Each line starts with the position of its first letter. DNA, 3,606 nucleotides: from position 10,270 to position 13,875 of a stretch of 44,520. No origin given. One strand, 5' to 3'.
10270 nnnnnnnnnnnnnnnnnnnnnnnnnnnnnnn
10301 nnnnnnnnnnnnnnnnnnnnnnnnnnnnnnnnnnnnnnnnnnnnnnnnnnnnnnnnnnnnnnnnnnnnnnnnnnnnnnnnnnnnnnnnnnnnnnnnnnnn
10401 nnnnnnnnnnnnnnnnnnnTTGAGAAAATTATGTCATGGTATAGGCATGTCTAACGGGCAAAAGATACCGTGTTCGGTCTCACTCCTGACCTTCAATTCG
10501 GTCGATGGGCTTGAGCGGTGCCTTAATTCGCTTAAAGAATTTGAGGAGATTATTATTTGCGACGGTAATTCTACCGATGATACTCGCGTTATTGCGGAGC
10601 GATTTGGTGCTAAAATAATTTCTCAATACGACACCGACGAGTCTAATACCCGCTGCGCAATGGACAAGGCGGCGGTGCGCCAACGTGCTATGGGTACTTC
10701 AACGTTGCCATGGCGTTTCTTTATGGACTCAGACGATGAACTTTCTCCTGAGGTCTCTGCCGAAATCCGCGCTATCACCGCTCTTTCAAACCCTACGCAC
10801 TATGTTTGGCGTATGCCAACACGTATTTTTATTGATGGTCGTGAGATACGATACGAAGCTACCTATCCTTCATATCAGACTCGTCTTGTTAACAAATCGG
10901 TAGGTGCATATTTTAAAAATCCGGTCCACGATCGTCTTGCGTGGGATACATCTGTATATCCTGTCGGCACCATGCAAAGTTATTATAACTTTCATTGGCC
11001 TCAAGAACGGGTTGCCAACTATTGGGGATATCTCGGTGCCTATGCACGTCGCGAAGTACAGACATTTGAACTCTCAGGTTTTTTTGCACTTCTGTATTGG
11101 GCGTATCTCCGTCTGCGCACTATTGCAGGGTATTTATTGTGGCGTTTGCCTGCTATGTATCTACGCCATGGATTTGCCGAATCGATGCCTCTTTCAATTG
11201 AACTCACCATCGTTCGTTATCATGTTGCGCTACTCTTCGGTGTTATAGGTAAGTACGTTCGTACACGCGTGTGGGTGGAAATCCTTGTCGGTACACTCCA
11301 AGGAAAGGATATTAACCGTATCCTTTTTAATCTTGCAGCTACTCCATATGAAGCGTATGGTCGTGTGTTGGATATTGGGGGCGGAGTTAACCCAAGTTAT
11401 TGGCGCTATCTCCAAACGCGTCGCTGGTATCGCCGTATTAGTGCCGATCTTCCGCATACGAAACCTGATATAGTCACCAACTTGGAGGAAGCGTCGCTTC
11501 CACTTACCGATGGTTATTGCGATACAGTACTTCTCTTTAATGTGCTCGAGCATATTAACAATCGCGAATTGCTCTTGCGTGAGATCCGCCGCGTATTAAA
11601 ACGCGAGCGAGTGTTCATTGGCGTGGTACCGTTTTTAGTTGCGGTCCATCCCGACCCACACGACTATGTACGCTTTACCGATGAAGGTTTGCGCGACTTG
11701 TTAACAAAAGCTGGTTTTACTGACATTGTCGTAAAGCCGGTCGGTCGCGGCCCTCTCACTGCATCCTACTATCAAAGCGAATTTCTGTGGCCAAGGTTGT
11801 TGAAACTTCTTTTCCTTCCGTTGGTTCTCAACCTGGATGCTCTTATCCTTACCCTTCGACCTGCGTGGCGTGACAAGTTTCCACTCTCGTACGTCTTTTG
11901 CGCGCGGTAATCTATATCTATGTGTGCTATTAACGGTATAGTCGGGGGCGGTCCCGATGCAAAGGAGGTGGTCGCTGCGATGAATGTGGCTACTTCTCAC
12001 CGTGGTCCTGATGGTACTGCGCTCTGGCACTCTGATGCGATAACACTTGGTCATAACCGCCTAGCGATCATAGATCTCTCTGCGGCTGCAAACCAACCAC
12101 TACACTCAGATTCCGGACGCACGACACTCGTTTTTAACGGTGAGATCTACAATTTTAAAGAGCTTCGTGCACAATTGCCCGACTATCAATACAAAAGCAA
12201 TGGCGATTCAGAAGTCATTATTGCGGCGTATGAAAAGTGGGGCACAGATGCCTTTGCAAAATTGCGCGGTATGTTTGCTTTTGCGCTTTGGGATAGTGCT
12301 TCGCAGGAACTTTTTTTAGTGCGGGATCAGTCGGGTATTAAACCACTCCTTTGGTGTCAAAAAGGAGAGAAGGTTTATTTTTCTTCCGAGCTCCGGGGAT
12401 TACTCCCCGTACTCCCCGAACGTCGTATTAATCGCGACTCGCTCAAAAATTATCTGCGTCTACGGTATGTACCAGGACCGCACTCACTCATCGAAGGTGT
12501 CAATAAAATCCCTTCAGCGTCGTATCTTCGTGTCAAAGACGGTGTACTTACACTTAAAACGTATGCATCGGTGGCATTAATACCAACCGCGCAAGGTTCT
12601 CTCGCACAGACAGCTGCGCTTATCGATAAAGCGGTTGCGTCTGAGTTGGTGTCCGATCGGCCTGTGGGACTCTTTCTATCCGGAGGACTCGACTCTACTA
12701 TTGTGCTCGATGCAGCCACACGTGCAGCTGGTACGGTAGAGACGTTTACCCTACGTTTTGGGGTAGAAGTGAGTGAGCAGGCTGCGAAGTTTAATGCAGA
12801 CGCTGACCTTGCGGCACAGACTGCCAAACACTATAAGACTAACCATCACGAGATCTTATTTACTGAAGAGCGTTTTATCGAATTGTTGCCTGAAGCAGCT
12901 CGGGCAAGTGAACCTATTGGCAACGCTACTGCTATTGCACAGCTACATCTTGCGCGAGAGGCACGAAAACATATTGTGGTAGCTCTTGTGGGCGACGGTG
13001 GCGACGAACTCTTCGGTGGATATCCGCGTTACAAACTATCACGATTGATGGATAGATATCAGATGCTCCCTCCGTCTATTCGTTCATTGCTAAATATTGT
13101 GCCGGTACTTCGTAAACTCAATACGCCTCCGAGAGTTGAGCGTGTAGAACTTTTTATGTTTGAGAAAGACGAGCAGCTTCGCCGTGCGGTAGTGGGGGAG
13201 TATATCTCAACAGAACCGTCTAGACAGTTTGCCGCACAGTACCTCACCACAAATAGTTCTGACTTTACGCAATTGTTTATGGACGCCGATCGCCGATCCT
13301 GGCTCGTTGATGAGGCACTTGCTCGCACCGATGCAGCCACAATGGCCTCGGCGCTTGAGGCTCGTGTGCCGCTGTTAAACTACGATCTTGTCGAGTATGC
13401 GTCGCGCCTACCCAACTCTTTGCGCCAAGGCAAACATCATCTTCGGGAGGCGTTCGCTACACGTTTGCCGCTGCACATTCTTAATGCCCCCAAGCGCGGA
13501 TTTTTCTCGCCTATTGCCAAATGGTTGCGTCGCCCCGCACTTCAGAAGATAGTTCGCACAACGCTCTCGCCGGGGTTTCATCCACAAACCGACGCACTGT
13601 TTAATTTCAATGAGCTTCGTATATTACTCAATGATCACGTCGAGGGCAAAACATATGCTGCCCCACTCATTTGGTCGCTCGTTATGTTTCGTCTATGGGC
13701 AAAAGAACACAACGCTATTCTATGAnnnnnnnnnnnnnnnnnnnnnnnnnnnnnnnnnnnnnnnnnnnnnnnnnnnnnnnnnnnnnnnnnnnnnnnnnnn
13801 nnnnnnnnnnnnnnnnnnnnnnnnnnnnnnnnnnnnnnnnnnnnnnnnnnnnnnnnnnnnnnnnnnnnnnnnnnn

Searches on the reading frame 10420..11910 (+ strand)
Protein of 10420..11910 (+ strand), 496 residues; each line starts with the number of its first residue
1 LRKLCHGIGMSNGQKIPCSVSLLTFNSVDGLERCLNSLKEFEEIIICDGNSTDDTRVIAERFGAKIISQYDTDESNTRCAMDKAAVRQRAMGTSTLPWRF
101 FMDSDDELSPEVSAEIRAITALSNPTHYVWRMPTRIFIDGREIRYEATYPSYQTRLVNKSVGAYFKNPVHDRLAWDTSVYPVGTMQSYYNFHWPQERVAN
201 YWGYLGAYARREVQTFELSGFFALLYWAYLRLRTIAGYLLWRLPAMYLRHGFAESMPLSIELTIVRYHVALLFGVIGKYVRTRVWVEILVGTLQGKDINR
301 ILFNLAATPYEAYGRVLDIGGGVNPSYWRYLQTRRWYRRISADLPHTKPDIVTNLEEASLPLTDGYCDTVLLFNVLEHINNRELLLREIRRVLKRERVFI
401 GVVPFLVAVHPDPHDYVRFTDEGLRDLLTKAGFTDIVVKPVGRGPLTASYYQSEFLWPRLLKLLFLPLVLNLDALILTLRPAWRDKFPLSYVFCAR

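Call 7: search_protein_families(library=pfam, proteins=[window:10420-11910:+], max_evalue=0.00001)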
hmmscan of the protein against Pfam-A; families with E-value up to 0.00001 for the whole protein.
window:10420-11910:+ (496 aa): 3 families
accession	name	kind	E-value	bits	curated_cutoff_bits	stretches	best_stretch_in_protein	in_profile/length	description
PF00535.33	Glycos_transf_2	-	1.3e-10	41.9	23.3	1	19-112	1-95/168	Glycosyl transferase family 2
PF08241.18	Methyltransf_11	-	2.1e-08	35.1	21.2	1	353-396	49-90/95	Methyltransferase domain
PF13489.12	Methyltransf_23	-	9.6e-07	29.1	27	1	309-404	19-119/164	Methyltransferase domain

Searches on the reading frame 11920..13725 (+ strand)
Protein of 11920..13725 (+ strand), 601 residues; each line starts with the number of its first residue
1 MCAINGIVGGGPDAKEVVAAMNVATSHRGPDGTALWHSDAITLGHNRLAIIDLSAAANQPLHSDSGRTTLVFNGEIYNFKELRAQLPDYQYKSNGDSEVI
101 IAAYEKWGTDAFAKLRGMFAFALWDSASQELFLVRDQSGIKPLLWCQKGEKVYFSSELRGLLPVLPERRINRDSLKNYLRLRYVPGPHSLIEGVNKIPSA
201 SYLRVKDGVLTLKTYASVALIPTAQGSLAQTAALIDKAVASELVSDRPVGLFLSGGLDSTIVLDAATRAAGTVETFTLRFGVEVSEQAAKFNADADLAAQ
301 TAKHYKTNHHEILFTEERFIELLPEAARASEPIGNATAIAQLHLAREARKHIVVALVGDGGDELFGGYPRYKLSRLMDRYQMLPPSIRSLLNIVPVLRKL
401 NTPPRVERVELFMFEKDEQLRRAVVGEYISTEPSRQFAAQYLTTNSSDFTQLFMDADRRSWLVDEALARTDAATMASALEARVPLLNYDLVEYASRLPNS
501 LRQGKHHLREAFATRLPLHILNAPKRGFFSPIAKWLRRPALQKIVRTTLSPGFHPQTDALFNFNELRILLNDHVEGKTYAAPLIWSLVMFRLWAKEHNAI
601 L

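Call 7: search_protein_families(library=pfam, proteins=[window:11920-13725:+], max_evalue=0.00001)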
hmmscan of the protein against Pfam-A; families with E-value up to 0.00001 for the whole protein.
window:11920-13725:+ (601 aa): 3 families
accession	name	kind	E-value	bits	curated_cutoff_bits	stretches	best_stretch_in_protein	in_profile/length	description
PF00733.27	Asn_synthase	-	1.3e-71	242.6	21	1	232-594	3-353/354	Asparagine synthase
PF13522.11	GATase_6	-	3.4e-43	147.2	27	1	30-157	1-130/130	Glutamine amidotransferase domain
PF13537.11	GATase_7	-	8.8e-41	139.2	25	1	45-162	1-122/123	Glutamine amidotransferase domain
